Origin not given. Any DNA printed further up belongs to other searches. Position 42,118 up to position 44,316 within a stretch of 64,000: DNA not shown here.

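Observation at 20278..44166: Two full-length paralogous ~633-aa polytopic proteins bracket a 24-kb glycan locus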

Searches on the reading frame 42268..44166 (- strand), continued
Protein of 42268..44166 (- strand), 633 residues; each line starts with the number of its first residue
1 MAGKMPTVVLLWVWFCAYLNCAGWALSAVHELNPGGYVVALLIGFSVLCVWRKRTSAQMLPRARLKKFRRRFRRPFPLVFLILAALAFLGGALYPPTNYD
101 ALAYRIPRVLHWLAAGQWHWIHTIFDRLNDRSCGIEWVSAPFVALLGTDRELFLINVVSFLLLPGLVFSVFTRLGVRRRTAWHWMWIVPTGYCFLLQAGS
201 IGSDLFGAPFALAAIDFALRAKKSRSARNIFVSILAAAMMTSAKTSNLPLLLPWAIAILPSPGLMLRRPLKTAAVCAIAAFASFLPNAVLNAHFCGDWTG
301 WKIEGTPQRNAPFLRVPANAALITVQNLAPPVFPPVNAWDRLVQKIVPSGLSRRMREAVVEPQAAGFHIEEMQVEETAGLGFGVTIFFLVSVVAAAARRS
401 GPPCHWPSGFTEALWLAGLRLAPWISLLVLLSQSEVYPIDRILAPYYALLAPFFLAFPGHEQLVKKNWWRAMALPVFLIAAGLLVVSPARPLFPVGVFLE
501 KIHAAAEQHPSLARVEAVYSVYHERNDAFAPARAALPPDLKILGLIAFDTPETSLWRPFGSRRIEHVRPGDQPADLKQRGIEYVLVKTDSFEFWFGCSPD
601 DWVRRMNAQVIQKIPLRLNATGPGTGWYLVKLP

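Call 43: find_related_loci(query=A1, collection=genome_contigs, flank=10000)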
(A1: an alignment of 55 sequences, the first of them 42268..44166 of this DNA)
Query A1 (633 aa) in genome_contigs; peptide patterns used: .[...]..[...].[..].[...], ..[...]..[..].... (x = any residue, [..] = any of these).
276 stretches matched a pattern; 225 encode a relative of the query (tblastn E <= 1e-3); the best 80 are kept; 79 distinct loci.
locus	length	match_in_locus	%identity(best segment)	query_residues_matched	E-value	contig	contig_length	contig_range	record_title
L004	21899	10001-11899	81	1-633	0e+0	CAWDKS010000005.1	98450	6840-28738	MAG: uncultured Verrucomicrobiae bacterium isolate MFD09286.bin.1.254 genome assembly, contig: contig_41158, whole genom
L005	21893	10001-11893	73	1-633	0e+0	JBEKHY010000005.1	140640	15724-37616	MAG: Verrucomicrobiota bacterium isolate SPRUCE 288 SPRUCE_288_5, whole genome shotgun sequence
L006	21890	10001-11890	75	3-632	0e+0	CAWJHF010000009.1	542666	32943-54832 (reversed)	MAG: uncultured Verrucomicrobiae bacterium isolate MFD01231.bin.1.64 genome assembly, contig: contig_20815, whole genome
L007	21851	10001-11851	69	8-632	0e+0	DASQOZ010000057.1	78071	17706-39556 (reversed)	MAG TPA_asm: Candidatus Methylomirabilota bacterium isolate SMAG_U10816 k141_1203884, whole genome shotgun sequence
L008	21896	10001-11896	69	1-633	0e+0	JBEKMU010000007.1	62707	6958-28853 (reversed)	MAG: Verrucomicrobiota bacterium isolate SPRUCE 400 SPRUCE_400_7, whole genome shotgun sequence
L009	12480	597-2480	66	5-632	0e+0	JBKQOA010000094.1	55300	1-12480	MAG: Limisphaerales bacterium isolate LASCr2D2E2F__bin_97 LASCr2D2E2F_000000228554, whole genome shotgun sequence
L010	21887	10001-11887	64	4-632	0e+0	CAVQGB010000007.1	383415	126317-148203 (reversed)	MAG: uncultured Verrucomicrobiae bacterium isolate MFD05502.bin.2.110 genome assembly, contig: contig_23099, whole genom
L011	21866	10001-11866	63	5-632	0e+0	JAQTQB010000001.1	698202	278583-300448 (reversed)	MAG: Verrucomicrobiales bacterium isolate STB_13 NODE_16_length_698202_cov_10.462339_Sandtown_B, whole genome shotgun se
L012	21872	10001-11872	60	5-632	0e+0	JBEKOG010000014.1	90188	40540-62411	MAG: Verrucomicrobiota bacterium isolate SPRUCE 435 SPRUCE_435_14, whole genome shotgun sequence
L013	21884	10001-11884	61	5-632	0e+0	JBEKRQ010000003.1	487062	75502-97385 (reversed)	MAG: Verrucomicrobiota bacterium isolate SPRUCE 514 SPRUCE_514_3, whole genome shotgun sequence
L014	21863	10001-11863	60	5-632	0e+0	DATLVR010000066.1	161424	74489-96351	MAG TPA_asm: Verrucomicrobiia bacterium isolate SMAG_U13197 k141_355109, whole genome shotgun sequence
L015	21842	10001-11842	59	5-632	0e+0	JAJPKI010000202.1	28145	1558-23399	MAG: Verrucomicrobia bacterium isolate Centralia_MAG_692 k107_23903237, whole genome shotgun sequence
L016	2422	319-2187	63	4-632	0e+0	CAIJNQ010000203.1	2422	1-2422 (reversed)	MAG: uncultured Verrucomicrobia subdivision 3 bacterium isolate AM_bin-1889 genome assembly, contig: bin-1889:203/310, w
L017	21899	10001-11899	60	1-633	0e+0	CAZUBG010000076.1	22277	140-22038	MAG TPA_asm: uncultured Bifidobacteriaceae bacterium isolate binchicken_co3_517 genome assembly, contig: NODE_7370_lengt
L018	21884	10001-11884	59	4-632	0e+0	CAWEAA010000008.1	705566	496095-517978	MAG: uncultured Verrucomicrobiae bacterium isolate MFD05580.bin.1.24 genome assembly, contig: contig_38293, whole genome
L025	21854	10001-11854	59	4-632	0e+0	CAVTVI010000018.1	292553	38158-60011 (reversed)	MAG: uncultured Verrucomicrobiae bacterium isolate MFD09286.bin.2.154 genome assembly, contig: contig_49959, whole genom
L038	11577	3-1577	59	106-632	0e+0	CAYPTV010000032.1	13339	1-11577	MAG TPA_asm: uncultured Bifidobacteriaceae bacterium isolate binchicken_co3_201 genome assembly, contig: NODE_15022_leng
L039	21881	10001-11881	53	5-632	0e+0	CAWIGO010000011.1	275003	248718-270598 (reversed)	MAG: uncultured Verrucomicrobiae bacterium isolate MFD03726.bin.1.231 genome assembly, contig: contig_37230, whole genom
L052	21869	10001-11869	49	4-632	5e-169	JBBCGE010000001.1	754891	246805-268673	MAG: Limisphaerales bacterium isolate bin.6 s10953.ctg010975l, whole genome shotgun sequence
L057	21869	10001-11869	47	4-632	1e-164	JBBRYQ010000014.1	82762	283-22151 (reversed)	MAG: Verrucomicrobiales bacterium isolate La5_metabat2.128 La5_metabat2.128_K_707577_L_82762_cov_16.1289, whole genome s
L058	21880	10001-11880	52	5-632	2e-163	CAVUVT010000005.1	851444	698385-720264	MAG: uncultured Verrucomicrobiae bacterium isolate MFD05580.bin.2.12 genome assembly, contig: contig_16644, whole genome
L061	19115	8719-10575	45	6-632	8e-160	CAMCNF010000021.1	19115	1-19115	MAG: Verrucomicrobia subdivision 6 bacterium isolate TE-08apr19-104 genome assembly, contig: TE-08apr19-C3080, whole gen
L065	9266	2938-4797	45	7-632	4e-156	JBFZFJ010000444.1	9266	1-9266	MAG: Verrucomicrobiales bacterium isolate PPR_0612 k121_585708, whole genome shotgun sequence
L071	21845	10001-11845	46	12-632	7e-151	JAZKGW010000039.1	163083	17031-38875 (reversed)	MAG: Verrucomicrobiota bacterium isolate DC_RB_04_SPN110320-bin069_1 DCRB04SPN_B069_1_000000000039, whole genome shotgun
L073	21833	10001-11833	44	16-632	7e-150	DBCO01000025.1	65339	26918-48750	MAG TPA_asm: Akkermansiaceae bacterium UBA956 UBA956_contig_12022, whole genome shotgun sequence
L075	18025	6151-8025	48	4-632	3e-151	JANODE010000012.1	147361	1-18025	MAG: Akkermansiaceae bacterium isolate VAR_17_metabat_196 VAR_17_k141_945782, whole genome shotgun sequence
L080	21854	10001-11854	45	11-632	1e-141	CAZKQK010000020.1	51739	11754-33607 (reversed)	MAG TPA_asm: uncultured Luteolibacter sp. isolate SRP344714_co2_123 genome assembly, contig: NODE_1497_length_51739_cov_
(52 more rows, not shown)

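Call 59: search_protein_families(library=pfam, proteins=[L073:11890-12654:+, L080:11897-12664:+, L057:11956-12723:+, L075:8058-8894:+, L065:4742-5596:+, L057:12800-14413:+, L001:13424-14929:+, L001:7143-7868:+], max_evalue=0.05)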
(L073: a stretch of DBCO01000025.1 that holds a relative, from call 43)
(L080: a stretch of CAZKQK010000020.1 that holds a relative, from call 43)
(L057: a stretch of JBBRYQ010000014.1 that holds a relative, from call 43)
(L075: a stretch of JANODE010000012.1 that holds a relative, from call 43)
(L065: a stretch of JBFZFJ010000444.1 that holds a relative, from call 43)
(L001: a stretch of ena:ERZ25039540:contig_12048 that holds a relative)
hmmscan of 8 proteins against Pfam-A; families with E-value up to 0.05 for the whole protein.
L073:11890-12654:+ (255 aa): 7 families
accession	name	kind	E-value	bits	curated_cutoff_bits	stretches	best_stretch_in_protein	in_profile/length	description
PF08241.18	Methyltransf_11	-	1.9e-10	41.6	21.2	1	86-132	47-93/95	Methyltransferase domain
PF13649.12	Methyltransf_25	-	5.3e-06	27.5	27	1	87-130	52-97/97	Methyltransferase domain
PF01209.24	Ubie_methyltran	-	3e-05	23.9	20.1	1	83-141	100-158/233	ubiE/COQ5 methyltransferase family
PF05148.21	Methyltransf_8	-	9.9e-05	22.7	27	1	42-138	61-160/219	Hypothetical methyltransferase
PF13489.12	Methyltransf_23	-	0.00041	20.6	27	1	90-154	72-124/164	Methyltransferase domain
PF13847.12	Methyltransf_31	-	0.0022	18.1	27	1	88-139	61-115/145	Methyltransferase domain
PF08242.18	Methyltransf_12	-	0.0027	18.8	30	1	96-132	64-98/98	Methyltransferase domain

L080:11897-12664:+ (256 aa): 6 families
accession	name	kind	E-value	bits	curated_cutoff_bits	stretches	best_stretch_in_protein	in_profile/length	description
PF08241.18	Methyltransf_11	-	4.4e-12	46.9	21.2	1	87-133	47-93/95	Methyltransferase domain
PF13649.12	Methyltransf_25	-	5.6e-07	30.6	27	1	87-131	51-97/97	Methyltransferase domain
PF13489.12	Methyltransf_23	-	7.3e-06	26.2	27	1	90-155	71-124/164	Methyltransferase domain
PF01209.24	Ubie_methyltran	-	2.1e-05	24.4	20.1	1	90-141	106-157/233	ubiE/COQ5 methyltransferase family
PF08242.18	Methyltransf_12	-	9.6e-05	23.5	30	1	87-133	54-98/98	Methyltransferase domain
PF13847.12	Methyltransf_31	-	0.0092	16.1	27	1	90-139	62-113/145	Methyltransferase domain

L057:11956-12723:+ (256 aa): 8 families
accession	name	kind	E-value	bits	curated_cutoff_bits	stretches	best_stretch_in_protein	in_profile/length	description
PF08241.18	Methyltransf_11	-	7.1e-11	43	21.2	1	87-133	47-93/95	Methyltransferase domain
PF13649.12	Methyltransf_25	-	1.6e-06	29.1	27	1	87-131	51-97/97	Methyltransferase domain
PF13489.12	Methyltransf_23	-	2.9e-06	27.6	27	1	38-163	9-132/164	Methyltransferase domain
PF01209.24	Ubie_methyltran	-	3.2e-05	23.8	20.1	1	90-142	106-158/233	ubiE/COQ5 methyltransferase family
PF08242.18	Methyltransf_12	-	0.00014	23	30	1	92-133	59-98/98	Methyltransferase domain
PF05148.21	Methyltransf_8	-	0.0023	18.3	27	1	46-140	64-161/219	Hypothetical methyltransferase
PF13847.12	Methyltransf_31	-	0.003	17.7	27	1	90-139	62-113/145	Methyltransferase domain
PF02881.24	SRP54_N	-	0.045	14.4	22.4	0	67-91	26-50/75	SRP54-type protein, helical bundle domain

L075:8058-8894:+ (279 aa): 7 families
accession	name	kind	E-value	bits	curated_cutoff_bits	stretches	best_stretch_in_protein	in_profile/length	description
PF08241.18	Methyltransf_11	-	9.3e-11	42.7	21.2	1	105-151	47-93/95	Methyltransferase domain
PF13489.12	Methyltransf_23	-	1e-06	29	27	1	56-181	9-132/164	Methyltransferase domain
PF13649.12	Methyltransf_25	-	2.1e-06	28.7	27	1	105-149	51-97/97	Methyltransferase domain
PF01209.24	Ubie_methyltran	-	1.6e-05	24.8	20.1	1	108-160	106-158/233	ubiE/COQ5 methyltransferase family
PF08242.18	Methyltransf_12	-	5.5e-05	24.3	30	1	109-151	58-98/98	Methyltransferase domain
PF13847.12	Methyltransf_31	-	0.003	17.7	27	1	111-157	65-113/145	Methyltransferase domain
PF05148.21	Methyltransf_8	-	0.015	15.6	27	1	67-158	67-161/219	Hypothetical methyltransferase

L065:4742-5596:+ (285 aa): 7 families
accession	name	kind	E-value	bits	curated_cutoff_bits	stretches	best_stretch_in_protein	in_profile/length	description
PF08241.18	Methyltransf_11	-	7.1e-11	43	21.2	1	116-162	47-93/95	Methyltransferase domain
PF13649.12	Methyltransf_25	-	1.1e-06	29.6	27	1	116-160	51-97/97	Methyltransferase domain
PF13489.12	Methyltransf_23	-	1e-05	25.7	27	1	111-169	63-121/164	Methyltransferase domain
PF01209.24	Ubie_methyltran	-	1.3e-05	25.2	20.1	1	119-171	106-158/233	ubiE/COQ5 methyltransferase family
PF08242.18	Methyltransf_12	-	5.4e-05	24.3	30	1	117-162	55-98/98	Methyltransferase domain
PF13847.12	Methyltransf_31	-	0.0016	18.5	27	1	117-168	60-113/145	Methyltransferase domain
PF05148.21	Methyltransf_8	-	0.021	15.1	27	1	74-168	63-160/219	Hypothetical methyltransferase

L057:12800-14413:+ (538 aa): 0 families

L001:13424-14929:+ (502 aa): 1 family
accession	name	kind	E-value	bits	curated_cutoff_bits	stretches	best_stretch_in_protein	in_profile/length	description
PF24137.2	DA_N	-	0.028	14.5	27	0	384-440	11-68/219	Diels-Alderase N-terminal domain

L001:7143-7868:+ (242 aa): 4 families
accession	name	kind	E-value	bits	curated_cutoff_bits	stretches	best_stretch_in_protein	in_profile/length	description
PF00535.33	Glycos_transf_2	-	3.2e-35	122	23.3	1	15-180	1-167/168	Glycosyl transferase family 2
PF13641.12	Glyco_tranf_2_3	-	2.3e-06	28.2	27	1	14-133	3-128/230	Glycosyltransferase like family 2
PF10111.15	Glyco_tranf_2_2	-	0.00014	21.9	27.3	1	15-102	1-92/276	Glycosyltransferase like family 2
PF13704.12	Glyco_tranf_2_4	-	0.0016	19.3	27.5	1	22-79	2-57/98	Glycosyl transferase family 2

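Call 73: search_protein_families(library=pfam, proteins=[L013:12386-13945:+, L018:18563-20122:+, L025:15722-17254:+, L038:7340-8902:+, L039:16059-17606:+, L052:19216-20772:+, L058:16740-18281:+, L061:14300-15817:+, L071:18756-20297:+], max_evalue=0.01)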
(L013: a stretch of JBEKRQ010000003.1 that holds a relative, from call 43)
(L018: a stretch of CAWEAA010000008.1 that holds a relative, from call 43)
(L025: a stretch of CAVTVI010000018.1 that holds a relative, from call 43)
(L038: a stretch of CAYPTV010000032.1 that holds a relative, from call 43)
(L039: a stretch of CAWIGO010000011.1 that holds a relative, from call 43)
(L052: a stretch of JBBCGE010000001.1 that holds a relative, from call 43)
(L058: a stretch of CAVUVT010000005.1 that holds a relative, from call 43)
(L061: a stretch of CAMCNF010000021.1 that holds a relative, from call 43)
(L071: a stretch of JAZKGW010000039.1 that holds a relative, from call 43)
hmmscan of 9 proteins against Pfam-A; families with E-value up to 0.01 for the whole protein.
L013:12386-13945:+ (520 aa): 2 families
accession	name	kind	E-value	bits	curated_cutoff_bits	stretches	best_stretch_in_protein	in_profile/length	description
PF13440.11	Polysacc_synt_3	-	4.1e-14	53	23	1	36-333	6-282/293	Polysaccharide biosynthesis protein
PF01943.22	Polysacc_synt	-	5.4e-11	42.9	28.2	1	27-274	21-254/274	Polysaccharide biosynthesis protein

L018:18563-20122:+ (520 aa): 1 family
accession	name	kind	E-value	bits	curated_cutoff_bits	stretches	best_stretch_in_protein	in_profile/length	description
PF13440.11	Polysacc_synt_3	-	2.8e-11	43.7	23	1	36-335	6-284/293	Polysaccharide biosynthesis protein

L025:15722-17254:+ (511 aa): 2 families
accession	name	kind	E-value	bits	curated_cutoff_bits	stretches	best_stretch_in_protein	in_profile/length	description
PF01943.22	Polysacc_synt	-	1.7e-12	47.8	28.2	1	26-293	21-274/274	Polysaccharide biosynthesis protein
PF13440.11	Polysacc_synt_3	-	1.1e-10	41.7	23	1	36-308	6-257/293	Polysaccharide biosynthesis protein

L038:7340-8902:+ (521 aa): 2 families
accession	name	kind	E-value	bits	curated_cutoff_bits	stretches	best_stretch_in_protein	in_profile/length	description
PF01943.22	Polysacc_synt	-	1.7e-13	51.1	28.2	1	28-293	22-274/274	Polysaccharide biosynthesis protein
PF13440.11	Polysacc_synt_3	-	1.4e-12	47.9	23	1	36-332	6-281/293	Polysaccharide biosynthesis protein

L039:16059-17606:+ (516 aa): 1 family
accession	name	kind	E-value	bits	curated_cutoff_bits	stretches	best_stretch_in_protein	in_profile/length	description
PF13440.11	Polysacc_synt_3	-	4.9e-14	52.7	23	1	37-276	7-226/293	Polysaccharide biosynthesis protein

L052:19216-20772:+ (519 aa): 2 families
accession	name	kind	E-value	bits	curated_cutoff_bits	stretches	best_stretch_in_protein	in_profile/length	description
PF01943.22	Polysacc_synt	-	5.4e-11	42.9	28.2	1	19-293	14-274/274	Polysaccharide biosynthesis protein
PF13440.11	Polysacc_synt_3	-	2.4e-06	27.4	23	1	36-337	6-286/293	Polysaccharide biosynthesis protein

L058:16740-18281:+ (514 aa): 1 family
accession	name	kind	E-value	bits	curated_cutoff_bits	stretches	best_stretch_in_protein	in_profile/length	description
PF13440.11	Polysacc_synt_3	-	5.4e-09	36.2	23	1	36-333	6-282/293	Polysaccharide biosynthesis protein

L061:14300-15817:+ (506 aa): 1 family
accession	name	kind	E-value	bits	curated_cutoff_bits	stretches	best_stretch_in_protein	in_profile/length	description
PF01943.22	Polysacc_synt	-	2e-16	60.7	28.2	1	21-293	15-273/274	Polysaccharide biosynthesis protein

L071:18756-20297:+ (514 aa): 2 families
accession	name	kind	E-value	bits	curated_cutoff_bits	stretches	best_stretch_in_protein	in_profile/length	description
PF01943.22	Polysacc_synt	-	2.2e-14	54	28.2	1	21-283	15-263/274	Polysaccharide biosynthesis protein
PF13440.11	Polysacc_synt_3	-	2.2e-07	30.8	23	1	36-333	6-282/293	Polysaccharide biosynthesis protein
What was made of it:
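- Checked: The Wzx call was confirmed through nine homologues that pass the Pfam threshold (call 73).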

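Call 93: search_protein_families(library=pfam, proteins=[L073:3663-4775:+, L073:4790-5869:+, L073:6389-8071:+, L073:8123-8674:+, L073:8971-9912:+, L073:15212-16747:+, L073:16783-17544:+, L073:17614-18750:+, L073:18597-20435:+, L080:8980-9918:+], max_evalue=0.001)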
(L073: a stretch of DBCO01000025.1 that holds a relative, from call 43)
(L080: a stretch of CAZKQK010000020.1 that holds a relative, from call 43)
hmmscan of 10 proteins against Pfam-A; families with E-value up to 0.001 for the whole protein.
L073:3663-4775:+ (371 aa): 4 families
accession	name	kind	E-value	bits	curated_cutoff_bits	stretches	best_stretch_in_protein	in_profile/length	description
PF16363.11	GDP_Man_Dehyd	-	9.6e-157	522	27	1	5-345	1-332/332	GDP-mannose 4,6 dehydratase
PF01370.27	Epimerase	-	3.6e-80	269.3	20.9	1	4-251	1-240/240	NAD dependent epimerase/dehydratase family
PF04321.23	RmlD_sub_bind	-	2.9e-08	33.6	27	1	3-161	2-130/287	RmlD substrate binding domain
PF02719.21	Polysacc_synt_2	-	0.00064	19.4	20.2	0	5-117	2-116/293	Polysaccharide biosynthesis protein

L073:4790-5869:+ (360 aa): 2 families
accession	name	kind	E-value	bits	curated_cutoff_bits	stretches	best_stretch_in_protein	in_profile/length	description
PF01467.32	CTP_transf_like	-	2e-10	41.4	21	1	6-104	2-94/133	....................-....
PF12850.12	Metallophos_2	-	0.00075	20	27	0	5-90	53-132/154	Calcineurin-like phosphoesterase superfamily domain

L073:6389-8071:+ (561 aa): 3 families
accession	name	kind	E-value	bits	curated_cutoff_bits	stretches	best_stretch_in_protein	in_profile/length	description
PF03721.20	UDPG_MGDP_dh_N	-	2.1e-61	207.2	27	1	107-290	2-182/187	UDP-glucose/GDP-mannose dehydrogenase family, NAD binding domain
PF03720.21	UDPG_MGDP_dh_C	-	1.6e-31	109.1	30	1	432-544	1-101/103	UDP-glucose/GDP-mannose dehydrogenase family, UDP binding domain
PF00984.24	UDPG_MGDP_dh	-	3.7e-31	107.5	25.4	1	314-408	1-93/94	UDP-glucose/GDP-mannose dehydrogenase family, central domain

L073:8123-8674:+ (184 aa): 1 family
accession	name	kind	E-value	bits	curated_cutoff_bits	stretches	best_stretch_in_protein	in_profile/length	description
PF09335.16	VTT_dom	-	1.6e-09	38.7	33.9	1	30-132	1-107/123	VTT domain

L073:8971-9912:+ (314 aa): 2 families
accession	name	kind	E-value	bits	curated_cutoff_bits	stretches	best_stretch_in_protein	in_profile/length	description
PF00535.33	Glycos_transf_2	-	7.6e-22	78.5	23.3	1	7-168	2-164/168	Glycosyl transferase family 2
PF13641.12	Glyco_tranf_2_3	-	0.00081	19.9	27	0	5-119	3-123/230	Glycosyltransferase like family 2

L073:15212-16747:+ (512 aa): 0 families

L073:16783-17544:+ (254 aa): 2 families
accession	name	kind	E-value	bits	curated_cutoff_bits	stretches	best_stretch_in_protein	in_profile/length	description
PF00483.29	NTP_transferase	-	1.8e-20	74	21.2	1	2-200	1-191/245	Nucleotidyl transferase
PF12804.13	NTP_transf_3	-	1.2e-08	35.7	27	1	3-56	1-49/160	MobA-like NTP transferase domain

L073:17614-18750:+ (379 aa): 5 families
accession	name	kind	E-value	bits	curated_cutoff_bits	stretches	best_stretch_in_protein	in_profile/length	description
PF16363.11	GDP_Man_Dehyd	-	2.6e-30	106.5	27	1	13-341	2-331/332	GDP-mannose 4,6 dehydratase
PF01370.27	Epimerase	-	1.5e-27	97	20.9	1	11-252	1-228/240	NAD dependent epimerase/dehydratase family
PF02719.21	Polysacc_synt_2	-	6.4e-11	42.4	20.2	1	64-234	61-202/293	Polysaccharide biosynthesis protein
PF04321.23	RmlD_sub_bind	-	3.3e-07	30.1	27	1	10-173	2-141/287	RmlD substrate binding domain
PF07993.18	NAD_binding_4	-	0.00017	21.2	20.1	0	80-173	88-193/258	Male sterility protein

L073:18597-20435:+ (613 aa): 2 families
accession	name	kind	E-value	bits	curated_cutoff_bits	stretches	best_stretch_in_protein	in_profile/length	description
PF01041.23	DegT_DnrJ_EryC1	-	3.4e-64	217.8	19.8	2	116-272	7-154/360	DegT/DnrJ/EryC1/StrS aminotransferase family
PF00155.27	Aminotran_1_2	-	0.0004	20.1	19.7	1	136-263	46-185/361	Aminotransferase class I and II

L080:8980-9918:+ (313 aa): 1 family
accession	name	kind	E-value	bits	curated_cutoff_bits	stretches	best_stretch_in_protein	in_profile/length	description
PF00535.33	Glycos_transf_2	-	3e-21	76.5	23.3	1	6-168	2-165/168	Glycosyl transferase family 2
